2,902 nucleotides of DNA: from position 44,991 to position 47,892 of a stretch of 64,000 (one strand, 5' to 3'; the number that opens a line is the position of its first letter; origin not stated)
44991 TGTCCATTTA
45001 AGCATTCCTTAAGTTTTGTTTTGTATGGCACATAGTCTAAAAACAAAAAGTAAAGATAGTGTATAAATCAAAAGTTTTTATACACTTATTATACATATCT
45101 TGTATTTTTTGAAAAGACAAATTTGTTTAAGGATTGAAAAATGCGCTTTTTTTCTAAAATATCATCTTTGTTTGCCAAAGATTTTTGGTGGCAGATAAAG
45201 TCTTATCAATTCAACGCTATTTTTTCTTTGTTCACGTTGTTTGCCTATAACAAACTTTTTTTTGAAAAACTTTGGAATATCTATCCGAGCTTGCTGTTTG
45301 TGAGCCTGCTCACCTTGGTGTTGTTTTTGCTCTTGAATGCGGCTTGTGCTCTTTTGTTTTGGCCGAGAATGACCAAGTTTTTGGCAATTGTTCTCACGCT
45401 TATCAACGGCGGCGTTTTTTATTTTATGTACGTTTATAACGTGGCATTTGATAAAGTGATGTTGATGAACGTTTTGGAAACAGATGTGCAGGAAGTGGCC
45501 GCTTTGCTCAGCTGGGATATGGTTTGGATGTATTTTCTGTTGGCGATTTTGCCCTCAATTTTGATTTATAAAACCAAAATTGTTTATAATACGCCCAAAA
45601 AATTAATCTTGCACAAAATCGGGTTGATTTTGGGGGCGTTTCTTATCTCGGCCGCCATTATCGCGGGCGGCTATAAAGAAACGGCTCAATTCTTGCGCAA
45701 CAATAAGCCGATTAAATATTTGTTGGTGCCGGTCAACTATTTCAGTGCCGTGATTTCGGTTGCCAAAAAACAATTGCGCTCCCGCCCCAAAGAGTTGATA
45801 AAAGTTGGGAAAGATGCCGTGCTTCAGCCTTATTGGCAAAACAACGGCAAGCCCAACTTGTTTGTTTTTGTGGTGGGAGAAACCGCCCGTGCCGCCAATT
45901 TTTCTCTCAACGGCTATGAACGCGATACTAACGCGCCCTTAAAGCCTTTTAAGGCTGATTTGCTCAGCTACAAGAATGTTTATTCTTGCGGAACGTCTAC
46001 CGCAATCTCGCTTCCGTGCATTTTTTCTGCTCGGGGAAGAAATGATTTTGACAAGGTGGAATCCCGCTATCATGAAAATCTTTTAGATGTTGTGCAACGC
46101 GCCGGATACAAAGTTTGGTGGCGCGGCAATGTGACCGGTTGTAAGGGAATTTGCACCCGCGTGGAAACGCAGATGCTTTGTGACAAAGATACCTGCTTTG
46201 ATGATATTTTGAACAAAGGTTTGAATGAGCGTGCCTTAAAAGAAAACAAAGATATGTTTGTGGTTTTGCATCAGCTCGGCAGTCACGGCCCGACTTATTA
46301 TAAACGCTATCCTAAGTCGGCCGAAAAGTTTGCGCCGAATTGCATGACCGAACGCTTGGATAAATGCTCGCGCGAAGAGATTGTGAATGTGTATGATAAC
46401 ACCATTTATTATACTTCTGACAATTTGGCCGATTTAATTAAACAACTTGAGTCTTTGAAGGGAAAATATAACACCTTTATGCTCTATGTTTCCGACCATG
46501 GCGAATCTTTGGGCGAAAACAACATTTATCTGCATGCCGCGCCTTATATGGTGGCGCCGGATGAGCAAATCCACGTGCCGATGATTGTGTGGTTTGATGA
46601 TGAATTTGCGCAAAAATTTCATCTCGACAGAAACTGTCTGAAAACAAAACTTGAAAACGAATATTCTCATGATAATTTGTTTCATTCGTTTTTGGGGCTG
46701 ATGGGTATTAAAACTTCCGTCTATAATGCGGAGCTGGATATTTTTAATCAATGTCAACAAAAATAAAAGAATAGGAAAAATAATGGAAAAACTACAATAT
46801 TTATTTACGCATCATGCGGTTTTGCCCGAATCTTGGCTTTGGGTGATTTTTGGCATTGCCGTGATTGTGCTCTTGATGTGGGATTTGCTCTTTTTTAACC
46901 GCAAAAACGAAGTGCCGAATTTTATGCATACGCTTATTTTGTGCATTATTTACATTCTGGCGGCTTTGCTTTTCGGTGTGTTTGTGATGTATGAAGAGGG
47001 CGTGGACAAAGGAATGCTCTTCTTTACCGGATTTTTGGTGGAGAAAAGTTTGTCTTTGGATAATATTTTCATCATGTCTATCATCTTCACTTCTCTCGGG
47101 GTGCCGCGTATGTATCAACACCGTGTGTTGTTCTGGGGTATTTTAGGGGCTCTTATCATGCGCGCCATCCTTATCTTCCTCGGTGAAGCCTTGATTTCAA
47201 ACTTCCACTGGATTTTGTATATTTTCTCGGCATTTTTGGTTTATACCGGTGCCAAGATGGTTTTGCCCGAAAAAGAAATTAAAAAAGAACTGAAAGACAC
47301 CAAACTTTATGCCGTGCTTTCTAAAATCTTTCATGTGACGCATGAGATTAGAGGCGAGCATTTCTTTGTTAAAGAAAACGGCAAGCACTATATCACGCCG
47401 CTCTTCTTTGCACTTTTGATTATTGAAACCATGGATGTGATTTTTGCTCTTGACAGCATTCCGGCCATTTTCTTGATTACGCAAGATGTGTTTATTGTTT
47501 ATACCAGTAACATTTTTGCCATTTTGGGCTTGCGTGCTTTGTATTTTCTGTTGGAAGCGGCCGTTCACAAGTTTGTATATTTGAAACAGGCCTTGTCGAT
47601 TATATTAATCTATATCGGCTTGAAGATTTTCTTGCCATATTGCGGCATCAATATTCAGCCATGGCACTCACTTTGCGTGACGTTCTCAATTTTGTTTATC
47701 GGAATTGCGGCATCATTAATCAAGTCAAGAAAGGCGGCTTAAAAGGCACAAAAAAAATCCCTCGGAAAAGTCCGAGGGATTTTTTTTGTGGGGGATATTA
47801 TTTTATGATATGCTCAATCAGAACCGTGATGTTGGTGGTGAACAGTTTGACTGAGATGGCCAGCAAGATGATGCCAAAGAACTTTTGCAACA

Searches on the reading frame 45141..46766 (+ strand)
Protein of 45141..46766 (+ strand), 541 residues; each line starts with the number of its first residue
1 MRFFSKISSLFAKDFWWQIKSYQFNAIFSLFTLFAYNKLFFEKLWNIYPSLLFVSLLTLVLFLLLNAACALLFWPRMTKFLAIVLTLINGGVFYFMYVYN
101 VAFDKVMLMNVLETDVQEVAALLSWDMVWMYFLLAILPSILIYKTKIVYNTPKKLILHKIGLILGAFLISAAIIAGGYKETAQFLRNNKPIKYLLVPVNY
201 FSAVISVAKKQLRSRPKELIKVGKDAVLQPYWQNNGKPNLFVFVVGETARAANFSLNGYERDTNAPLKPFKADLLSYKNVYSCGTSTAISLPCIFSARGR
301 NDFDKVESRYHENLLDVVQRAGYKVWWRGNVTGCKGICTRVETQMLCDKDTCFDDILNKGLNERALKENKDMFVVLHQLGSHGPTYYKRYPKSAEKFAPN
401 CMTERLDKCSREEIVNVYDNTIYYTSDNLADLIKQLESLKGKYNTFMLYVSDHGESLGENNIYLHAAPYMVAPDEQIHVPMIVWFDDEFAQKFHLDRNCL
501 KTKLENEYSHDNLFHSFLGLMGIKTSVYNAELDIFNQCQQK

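Call 45: search_protein_families(library=pfam, proteins=[window:45141-46766:+], max_evalue=0.0001)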
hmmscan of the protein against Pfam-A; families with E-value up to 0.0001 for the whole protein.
window:45141-46766:+ (541 aa): 2 families
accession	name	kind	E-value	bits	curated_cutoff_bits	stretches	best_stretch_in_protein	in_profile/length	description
PF00884.28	Sulfatase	-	6.5e-64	216.5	25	1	241-523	3-301/301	Sulfatase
PF08019.17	EptA_B_N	-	1.3e-38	132.7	22.3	1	61-211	1-151/152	Phosphoethanolamine transferase EptA/EptB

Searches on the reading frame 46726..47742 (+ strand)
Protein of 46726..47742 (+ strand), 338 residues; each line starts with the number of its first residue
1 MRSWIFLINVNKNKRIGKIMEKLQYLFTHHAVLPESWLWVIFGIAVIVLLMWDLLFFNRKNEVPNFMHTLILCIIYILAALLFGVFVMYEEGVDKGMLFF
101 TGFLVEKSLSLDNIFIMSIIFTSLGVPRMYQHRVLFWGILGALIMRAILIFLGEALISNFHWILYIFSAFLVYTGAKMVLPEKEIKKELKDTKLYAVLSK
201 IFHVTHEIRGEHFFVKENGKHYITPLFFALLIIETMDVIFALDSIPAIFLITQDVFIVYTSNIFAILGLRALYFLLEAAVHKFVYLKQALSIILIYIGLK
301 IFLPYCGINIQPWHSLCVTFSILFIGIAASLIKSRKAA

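Call 74: search_protein_families(library=pfam, proteins=[window:46726-47742:+], max_evalue=0.0001)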
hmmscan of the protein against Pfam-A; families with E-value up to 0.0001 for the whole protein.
window:46726-47742:+ (338 aa): 1 family
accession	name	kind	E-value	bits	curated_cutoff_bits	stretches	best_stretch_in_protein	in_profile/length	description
PF03741.22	TerC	-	3.2e-50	170.8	27.8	1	100-303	1-176/178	Integral membrane protein TerC family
